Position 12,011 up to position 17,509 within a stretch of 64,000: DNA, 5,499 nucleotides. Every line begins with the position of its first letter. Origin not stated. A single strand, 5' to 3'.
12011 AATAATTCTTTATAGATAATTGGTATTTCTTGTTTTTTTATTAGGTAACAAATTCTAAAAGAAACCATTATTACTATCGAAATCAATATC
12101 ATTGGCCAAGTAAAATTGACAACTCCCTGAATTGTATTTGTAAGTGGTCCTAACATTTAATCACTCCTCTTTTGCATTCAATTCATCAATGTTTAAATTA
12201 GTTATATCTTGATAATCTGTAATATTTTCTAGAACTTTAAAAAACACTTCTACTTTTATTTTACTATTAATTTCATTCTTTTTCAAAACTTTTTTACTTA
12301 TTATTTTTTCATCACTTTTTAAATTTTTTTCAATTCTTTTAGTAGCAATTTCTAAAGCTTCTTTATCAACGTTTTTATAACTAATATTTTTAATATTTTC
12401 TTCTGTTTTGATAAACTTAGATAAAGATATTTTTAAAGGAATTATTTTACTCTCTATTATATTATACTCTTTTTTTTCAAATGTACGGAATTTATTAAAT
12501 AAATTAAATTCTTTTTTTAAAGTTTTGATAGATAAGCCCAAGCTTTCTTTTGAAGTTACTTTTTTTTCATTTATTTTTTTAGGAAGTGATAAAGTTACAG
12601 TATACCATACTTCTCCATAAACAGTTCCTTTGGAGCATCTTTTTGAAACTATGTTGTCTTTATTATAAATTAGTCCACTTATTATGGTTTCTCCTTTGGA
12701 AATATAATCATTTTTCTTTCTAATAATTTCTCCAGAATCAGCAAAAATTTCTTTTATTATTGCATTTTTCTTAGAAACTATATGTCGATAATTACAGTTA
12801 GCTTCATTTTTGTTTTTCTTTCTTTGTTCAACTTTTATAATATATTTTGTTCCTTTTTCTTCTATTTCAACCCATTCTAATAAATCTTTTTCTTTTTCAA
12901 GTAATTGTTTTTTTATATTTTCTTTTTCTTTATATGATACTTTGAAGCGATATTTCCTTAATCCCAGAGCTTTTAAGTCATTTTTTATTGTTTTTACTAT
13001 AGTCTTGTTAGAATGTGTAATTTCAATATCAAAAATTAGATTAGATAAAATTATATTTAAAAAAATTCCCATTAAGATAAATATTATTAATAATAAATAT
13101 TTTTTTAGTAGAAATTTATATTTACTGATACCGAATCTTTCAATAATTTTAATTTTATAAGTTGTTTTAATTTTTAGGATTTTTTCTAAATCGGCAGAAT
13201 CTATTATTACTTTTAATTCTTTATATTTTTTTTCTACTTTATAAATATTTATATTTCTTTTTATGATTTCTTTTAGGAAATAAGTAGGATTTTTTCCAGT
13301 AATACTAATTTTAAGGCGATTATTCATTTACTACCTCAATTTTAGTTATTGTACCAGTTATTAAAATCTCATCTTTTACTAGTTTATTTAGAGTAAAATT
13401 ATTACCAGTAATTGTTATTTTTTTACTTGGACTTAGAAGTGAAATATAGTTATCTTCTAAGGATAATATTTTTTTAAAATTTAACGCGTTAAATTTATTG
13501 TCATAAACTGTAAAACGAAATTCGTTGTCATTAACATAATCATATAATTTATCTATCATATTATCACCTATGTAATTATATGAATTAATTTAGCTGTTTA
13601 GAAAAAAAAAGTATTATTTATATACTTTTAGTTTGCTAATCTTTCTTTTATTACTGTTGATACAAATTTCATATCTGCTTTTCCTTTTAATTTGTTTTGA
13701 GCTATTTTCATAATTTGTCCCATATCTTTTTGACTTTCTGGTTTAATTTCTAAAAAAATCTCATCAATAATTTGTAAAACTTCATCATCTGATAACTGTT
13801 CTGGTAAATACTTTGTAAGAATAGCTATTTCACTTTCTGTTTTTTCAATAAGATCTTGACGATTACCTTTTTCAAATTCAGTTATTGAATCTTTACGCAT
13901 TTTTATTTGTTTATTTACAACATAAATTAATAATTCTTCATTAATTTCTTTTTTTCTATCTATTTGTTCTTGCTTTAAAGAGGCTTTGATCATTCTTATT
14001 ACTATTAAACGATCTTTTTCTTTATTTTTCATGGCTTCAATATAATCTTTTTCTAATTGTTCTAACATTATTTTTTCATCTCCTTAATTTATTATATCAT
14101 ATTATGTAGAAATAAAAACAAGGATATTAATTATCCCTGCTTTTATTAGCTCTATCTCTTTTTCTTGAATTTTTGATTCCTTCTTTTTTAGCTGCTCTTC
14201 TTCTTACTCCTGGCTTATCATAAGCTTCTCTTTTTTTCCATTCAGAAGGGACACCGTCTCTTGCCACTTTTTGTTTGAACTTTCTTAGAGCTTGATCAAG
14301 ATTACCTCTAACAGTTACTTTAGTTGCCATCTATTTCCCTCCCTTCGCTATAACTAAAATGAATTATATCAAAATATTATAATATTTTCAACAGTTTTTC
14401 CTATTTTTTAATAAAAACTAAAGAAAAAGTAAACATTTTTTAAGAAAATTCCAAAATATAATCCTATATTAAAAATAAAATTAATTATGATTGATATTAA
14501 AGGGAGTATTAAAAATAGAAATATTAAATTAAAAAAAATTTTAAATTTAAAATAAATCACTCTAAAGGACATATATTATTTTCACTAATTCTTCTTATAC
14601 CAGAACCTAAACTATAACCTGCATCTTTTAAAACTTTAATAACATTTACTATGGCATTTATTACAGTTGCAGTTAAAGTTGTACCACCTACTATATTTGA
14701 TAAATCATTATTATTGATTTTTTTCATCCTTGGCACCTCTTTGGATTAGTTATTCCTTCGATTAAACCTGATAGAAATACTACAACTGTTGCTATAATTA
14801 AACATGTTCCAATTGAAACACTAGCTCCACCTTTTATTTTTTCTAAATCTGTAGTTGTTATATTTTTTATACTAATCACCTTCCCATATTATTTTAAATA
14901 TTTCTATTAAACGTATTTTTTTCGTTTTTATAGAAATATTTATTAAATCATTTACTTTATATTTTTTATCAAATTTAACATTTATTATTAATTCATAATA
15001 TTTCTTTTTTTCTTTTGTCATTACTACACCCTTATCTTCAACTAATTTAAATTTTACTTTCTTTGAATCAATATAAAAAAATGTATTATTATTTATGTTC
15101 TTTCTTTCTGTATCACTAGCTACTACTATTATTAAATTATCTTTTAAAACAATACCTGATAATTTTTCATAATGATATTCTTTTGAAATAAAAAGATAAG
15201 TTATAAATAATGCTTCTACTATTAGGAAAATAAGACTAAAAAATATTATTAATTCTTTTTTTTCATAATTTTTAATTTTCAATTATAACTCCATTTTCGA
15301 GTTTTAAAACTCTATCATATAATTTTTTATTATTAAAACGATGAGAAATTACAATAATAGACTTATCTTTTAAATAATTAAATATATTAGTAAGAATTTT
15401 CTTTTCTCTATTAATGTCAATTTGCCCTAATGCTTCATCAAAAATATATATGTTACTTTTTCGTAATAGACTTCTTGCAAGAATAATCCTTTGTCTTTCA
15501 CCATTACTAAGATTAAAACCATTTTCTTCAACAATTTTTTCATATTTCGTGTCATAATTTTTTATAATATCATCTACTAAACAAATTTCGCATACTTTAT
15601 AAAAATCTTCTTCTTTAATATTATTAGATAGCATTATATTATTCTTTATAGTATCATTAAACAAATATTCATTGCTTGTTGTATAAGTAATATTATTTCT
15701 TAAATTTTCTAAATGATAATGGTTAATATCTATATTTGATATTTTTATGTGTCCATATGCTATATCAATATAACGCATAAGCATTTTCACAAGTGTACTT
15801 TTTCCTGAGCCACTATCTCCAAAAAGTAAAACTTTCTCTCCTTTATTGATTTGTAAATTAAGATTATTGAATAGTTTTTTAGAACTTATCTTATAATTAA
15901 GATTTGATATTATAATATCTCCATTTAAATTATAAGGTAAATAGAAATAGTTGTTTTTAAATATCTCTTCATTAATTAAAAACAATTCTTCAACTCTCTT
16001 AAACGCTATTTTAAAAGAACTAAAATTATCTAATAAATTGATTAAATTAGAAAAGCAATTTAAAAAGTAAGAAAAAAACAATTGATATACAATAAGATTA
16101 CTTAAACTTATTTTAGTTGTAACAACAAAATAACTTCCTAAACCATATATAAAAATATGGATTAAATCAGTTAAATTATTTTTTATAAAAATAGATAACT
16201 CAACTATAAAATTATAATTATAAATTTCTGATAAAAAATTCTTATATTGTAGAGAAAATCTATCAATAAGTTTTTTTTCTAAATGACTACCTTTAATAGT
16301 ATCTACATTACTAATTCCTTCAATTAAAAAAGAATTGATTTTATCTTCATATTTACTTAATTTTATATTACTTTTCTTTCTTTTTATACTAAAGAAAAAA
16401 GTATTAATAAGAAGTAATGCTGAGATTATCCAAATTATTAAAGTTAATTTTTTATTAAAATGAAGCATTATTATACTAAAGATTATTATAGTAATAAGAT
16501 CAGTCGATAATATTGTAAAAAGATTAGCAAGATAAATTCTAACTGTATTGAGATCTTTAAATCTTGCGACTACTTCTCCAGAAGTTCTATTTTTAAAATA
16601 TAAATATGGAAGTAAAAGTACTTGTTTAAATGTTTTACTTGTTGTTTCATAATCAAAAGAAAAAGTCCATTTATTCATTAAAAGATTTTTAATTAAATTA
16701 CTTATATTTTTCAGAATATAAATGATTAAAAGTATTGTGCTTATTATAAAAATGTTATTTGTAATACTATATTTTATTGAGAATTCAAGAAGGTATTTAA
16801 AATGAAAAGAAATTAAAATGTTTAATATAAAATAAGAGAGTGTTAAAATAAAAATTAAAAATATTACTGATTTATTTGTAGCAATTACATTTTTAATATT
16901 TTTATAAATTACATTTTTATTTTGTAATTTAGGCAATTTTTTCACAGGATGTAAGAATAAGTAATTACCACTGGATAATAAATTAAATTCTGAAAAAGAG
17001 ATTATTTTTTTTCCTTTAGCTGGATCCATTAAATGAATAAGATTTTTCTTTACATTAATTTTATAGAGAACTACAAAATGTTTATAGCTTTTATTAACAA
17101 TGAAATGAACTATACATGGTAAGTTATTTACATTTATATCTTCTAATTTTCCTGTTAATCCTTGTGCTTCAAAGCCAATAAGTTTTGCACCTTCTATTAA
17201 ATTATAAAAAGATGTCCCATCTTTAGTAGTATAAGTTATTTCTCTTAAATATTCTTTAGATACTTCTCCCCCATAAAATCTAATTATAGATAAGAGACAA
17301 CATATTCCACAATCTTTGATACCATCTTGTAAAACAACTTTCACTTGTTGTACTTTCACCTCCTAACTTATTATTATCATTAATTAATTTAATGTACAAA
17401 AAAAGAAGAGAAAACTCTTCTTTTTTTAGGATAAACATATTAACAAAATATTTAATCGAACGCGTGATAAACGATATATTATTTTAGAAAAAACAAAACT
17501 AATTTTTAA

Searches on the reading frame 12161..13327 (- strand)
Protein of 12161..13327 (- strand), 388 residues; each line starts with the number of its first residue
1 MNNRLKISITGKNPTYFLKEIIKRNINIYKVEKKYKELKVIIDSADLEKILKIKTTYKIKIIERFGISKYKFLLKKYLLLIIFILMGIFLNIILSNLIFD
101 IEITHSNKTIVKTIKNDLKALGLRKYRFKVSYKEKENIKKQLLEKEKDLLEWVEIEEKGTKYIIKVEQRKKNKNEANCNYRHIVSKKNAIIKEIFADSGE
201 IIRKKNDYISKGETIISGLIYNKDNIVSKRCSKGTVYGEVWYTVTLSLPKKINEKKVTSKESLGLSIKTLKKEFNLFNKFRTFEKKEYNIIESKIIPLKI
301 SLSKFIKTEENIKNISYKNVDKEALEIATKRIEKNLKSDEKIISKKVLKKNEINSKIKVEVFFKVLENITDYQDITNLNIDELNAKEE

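Call 11: search_protein_families(library=pfam, proteins=[window:12161-13327:-], max_evalue=0.0001)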
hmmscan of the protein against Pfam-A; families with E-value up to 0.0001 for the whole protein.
window:12161-13327:- (388 aa): 1 family
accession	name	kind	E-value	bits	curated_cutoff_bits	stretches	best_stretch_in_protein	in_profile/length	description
PF06898.16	YqfD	-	7.6e-60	203.2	25.2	1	4-369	6-379/379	Putative stage IV sporulation protein YqfD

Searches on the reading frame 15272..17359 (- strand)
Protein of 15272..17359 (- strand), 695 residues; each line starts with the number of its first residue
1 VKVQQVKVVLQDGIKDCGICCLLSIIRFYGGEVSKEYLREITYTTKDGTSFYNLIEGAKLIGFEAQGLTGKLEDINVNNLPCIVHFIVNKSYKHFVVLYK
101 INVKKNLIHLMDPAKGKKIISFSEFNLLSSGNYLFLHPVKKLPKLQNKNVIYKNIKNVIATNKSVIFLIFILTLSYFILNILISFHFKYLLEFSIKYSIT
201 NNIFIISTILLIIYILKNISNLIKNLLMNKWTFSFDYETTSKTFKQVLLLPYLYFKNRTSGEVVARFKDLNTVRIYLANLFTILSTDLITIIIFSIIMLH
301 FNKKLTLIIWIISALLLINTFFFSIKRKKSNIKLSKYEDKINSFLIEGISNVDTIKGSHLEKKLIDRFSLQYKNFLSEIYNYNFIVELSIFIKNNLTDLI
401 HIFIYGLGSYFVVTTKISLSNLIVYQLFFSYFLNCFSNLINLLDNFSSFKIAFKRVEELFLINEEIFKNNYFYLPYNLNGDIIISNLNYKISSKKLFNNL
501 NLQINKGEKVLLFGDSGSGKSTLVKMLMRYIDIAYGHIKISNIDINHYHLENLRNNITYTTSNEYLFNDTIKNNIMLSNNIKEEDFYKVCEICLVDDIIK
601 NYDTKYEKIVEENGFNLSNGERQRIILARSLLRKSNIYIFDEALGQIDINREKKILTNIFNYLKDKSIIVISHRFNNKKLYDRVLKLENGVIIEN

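Call 11: search_protein_families(library=pfam, proteins=[window:15272-17359:-], max_evalue=0.0001)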
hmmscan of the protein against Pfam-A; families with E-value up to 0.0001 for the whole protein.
window:15272-17359:- (695 aa): 3 families
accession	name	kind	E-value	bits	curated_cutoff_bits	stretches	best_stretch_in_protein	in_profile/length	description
PF03412.21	Peptidase_C39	-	8.8e-30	103.7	22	1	6-138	2-130/133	Peptidase C39 family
PF00664.28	ABC_membrane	-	2e-28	100.3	28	1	166-434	1-272/274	ABC transporter transmembrane region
PF00005.33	ABC_tran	-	1.2e-26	94.3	25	1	497-644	1-136/137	ABC transporter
